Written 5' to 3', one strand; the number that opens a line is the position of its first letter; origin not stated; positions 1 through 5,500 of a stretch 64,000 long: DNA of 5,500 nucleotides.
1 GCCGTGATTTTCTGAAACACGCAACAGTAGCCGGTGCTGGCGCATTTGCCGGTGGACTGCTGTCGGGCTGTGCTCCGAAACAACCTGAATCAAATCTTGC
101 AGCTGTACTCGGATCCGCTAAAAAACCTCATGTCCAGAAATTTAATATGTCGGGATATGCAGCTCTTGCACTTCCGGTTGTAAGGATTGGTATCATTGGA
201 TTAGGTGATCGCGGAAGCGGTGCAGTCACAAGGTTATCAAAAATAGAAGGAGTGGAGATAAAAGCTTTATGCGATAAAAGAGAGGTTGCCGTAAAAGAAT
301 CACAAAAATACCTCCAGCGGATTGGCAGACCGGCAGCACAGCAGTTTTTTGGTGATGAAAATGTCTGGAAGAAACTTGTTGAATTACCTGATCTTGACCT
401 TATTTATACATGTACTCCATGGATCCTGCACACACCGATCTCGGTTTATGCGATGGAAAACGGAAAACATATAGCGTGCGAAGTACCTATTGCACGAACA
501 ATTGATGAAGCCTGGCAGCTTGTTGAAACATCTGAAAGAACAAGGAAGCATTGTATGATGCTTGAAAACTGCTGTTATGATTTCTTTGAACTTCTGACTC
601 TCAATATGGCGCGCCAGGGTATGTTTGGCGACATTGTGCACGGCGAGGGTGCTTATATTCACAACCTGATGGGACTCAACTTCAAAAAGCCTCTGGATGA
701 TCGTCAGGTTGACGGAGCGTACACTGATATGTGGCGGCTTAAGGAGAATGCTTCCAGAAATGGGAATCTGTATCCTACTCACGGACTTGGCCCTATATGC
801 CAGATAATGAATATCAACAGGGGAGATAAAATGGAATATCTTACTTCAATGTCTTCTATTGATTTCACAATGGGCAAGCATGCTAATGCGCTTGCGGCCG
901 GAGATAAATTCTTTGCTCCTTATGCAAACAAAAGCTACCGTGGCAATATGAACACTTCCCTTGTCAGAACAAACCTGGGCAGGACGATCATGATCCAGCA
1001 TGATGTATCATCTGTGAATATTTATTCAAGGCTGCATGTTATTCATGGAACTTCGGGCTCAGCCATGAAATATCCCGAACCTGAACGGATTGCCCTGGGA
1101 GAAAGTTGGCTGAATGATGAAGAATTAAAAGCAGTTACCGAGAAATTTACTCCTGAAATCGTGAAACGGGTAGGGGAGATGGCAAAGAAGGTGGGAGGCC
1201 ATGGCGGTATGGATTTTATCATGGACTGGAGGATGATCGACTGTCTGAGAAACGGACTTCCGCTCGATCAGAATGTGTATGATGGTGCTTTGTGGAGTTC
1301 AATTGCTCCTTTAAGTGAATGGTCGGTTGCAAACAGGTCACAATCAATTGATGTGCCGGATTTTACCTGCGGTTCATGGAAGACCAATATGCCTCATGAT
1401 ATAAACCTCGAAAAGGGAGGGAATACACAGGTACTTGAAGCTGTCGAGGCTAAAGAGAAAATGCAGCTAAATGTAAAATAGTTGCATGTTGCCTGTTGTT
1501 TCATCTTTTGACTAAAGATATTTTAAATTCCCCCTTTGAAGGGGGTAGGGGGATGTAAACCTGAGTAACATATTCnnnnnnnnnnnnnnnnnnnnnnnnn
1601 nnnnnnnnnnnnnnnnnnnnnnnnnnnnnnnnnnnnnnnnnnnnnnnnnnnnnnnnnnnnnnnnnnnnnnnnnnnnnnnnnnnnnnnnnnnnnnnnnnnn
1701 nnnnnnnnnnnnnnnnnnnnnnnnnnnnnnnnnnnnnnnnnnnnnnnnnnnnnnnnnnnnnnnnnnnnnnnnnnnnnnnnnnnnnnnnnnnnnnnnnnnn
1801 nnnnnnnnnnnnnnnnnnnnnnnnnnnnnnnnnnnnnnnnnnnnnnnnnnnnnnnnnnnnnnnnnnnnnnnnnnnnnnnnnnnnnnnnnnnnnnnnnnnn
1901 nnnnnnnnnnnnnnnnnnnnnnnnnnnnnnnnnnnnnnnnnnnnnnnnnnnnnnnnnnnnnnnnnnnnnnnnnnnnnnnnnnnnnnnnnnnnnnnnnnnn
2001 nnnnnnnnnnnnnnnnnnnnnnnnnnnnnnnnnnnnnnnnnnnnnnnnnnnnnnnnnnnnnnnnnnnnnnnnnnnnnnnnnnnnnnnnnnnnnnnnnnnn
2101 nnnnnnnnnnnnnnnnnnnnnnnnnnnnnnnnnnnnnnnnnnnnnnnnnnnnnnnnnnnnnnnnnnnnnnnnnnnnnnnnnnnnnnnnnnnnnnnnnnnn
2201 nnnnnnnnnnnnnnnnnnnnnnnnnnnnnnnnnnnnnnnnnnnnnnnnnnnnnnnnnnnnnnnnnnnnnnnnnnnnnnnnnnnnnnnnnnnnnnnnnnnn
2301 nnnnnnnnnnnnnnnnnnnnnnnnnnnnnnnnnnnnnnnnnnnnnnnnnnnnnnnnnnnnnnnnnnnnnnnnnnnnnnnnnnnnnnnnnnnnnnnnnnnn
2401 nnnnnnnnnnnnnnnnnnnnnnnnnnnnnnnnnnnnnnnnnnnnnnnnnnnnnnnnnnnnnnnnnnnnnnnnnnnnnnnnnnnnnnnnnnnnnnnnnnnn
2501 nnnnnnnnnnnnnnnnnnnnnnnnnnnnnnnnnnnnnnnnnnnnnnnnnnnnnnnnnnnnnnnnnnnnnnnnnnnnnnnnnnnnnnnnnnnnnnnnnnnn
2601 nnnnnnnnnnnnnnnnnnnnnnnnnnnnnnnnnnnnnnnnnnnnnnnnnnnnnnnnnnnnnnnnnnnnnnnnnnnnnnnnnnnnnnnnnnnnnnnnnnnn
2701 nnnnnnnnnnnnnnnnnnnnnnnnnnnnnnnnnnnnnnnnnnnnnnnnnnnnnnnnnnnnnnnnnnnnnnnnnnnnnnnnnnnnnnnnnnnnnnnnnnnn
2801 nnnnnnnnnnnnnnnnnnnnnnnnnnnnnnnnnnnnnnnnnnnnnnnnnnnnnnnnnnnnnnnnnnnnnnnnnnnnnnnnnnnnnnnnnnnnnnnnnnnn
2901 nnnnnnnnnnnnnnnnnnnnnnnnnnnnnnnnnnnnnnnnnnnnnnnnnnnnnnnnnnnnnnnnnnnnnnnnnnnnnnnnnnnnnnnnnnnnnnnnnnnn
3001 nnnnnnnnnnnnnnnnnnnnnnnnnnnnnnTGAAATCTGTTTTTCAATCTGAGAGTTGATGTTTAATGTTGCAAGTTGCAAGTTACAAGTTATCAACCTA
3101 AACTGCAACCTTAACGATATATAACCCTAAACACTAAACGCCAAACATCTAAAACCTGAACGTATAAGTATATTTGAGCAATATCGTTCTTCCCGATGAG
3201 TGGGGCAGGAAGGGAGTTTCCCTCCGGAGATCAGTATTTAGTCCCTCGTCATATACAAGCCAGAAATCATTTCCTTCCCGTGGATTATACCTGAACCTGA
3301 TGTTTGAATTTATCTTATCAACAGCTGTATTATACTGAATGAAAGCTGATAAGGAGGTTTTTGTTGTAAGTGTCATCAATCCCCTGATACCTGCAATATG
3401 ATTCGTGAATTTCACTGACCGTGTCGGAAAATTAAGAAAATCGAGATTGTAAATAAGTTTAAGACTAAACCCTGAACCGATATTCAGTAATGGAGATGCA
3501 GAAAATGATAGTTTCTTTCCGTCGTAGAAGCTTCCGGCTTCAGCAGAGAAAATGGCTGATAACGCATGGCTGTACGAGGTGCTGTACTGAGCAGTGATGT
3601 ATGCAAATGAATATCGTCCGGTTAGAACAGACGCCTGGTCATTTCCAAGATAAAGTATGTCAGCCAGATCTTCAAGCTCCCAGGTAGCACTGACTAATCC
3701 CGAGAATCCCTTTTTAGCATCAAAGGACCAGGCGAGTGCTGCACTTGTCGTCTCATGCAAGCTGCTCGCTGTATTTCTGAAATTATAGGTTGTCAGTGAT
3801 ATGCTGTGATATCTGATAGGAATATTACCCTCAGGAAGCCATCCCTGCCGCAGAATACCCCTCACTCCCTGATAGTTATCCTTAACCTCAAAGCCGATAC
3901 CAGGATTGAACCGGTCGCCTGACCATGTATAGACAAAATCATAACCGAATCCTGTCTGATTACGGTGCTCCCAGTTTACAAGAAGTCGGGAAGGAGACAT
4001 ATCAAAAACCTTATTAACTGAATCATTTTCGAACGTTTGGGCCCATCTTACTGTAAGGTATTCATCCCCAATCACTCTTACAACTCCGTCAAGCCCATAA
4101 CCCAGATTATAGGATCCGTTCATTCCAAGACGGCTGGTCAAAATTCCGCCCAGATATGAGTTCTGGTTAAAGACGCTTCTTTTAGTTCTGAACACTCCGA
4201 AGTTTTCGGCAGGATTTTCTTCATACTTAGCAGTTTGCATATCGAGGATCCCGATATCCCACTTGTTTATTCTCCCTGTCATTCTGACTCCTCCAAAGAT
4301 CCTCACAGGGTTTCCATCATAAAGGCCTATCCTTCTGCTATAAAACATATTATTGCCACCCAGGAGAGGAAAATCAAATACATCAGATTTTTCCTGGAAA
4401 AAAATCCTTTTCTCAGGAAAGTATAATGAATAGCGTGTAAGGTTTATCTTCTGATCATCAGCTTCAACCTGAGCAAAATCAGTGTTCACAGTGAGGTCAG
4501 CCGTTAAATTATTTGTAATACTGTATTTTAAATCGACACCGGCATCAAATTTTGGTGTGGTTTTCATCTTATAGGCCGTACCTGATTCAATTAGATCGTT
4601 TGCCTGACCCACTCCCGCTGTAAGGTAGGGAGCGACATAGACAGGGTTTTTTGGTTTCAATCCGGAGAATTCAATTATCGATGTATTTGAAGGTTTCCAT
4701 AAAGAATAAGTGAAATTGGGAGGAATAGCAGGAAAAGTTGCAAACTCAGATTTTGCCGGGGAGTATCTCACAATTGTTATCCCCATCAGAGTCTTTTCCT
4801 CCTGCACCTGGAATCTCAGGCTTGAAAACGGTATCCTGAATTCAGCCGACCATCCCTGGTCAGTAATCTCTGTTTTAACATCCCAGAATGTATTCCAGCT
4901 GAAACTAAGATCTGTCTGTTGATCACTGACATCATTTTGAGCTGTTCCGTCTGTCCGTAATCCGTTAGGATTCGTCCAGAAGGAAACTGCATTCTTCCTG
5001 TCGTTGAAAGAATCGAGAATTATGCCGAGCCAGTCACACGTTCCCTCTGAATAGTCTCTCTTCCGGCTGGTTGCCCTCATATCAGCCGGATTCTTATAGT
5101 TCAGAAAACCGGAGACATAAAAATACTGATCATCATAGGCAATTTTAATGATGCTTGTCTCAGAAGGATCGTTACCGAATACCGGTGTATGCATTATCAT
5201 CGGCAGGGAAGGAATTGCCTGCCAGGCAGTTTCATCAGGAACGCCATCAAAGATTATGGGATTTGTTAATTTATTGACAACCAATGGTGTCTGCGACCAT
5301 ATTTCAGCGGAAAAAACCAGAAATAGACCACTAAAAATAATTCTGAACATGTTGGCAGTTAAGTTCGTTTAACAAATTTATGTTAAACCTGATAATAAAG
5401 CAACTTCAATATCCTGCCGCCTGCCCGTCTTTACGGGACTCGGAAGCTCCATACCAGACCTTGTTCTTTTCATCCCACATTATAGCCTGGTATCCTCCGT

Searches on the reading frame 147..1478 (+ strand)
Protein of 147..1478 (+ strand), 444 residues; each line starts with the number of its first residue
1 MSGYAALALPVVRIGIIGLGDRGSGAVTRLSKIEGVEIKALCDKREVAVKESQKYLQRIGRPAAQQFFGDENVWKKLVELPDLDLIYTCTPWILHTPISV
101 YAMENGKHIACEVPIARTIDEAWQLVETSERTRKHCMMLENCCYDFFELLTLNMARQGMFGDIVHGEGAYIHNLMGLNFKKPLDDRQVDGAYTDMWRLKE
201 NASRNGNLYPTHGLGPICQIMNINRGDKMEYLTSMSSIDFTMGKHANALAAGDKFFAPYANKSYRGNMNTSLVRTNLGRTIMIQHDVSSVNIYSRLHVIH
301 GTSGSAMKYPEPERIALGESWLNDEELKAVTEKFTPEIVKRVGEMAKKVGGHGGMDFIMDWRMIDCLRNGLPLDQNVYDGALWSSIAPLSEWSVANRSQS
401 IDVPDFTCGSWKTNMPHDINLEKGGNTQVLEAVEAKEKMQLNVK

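Call 30: search_protein_families(library=pfam, proteins=[window:147-1478:+])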
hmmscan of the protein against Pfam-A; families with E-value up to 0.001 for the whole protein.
window:147-1478:+ (444 aa): 2 families
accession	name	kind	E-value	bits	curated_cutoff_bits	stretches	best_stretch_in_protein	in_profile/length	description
PF21252.2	Glyco_hydro_109_C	-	8e-39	133.3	27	1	150-311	2-166/187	Glycosyl hydrolase 109, C-terminal domain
PF01408.29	GFO_IDH_MocA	-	1.8e-11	45.2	24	1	12-138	1-118/120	Oxidoreductase family, NAD-binding Rossmann fold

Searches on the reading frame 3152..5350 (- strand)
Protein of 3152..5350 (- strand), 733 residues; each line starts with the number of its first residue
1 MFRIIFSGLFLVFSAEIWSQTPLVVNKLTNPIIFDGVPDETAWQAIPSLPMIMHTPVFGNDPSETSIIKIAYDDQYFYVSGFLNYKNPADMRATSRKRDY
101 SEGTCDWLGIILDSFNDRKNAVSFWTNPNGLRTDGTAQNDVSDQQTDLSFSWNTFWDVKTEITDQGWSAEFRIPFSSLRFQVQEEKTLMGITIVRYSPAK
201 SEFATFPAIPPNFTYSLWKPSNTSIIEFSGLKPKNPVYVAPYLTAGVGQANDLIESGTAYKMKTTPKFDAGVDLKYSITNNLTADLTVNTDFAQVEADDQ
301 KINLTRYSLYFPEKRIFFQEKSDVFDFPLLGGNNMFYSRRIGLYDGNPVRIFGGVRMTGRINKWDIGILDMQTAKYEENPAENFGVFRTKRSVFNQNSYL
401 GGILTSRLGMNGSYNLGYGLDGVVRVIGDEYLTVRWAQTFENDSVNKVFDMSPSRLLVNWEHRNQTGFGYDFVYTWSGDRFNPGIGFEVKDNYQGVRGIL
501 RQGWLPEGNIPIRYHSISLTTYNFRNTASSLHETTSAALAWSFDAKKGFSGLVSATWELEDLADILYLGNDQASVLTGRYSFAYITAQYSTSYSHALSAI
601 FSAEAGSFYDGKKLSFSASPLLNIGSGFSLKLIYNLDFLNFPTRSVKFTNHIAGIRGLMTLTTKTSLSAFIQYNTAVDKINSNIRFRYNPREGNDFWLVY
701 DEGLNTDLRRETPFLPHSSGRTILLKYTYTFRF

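Call 30: search_protein_families(library=pfam, proteins=[window:3152-5350:-])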
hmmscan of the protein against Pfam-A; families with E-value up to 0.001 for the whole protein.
window:3152-5350:- (733 aa): 1 family
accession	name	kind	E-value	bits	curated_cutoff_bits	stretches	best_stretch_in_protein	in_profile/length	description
PF19313.5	DUF5916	-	1.2e-20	74.2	22.6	1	260-342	18-95/572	Domain of unknown function (DUF5916)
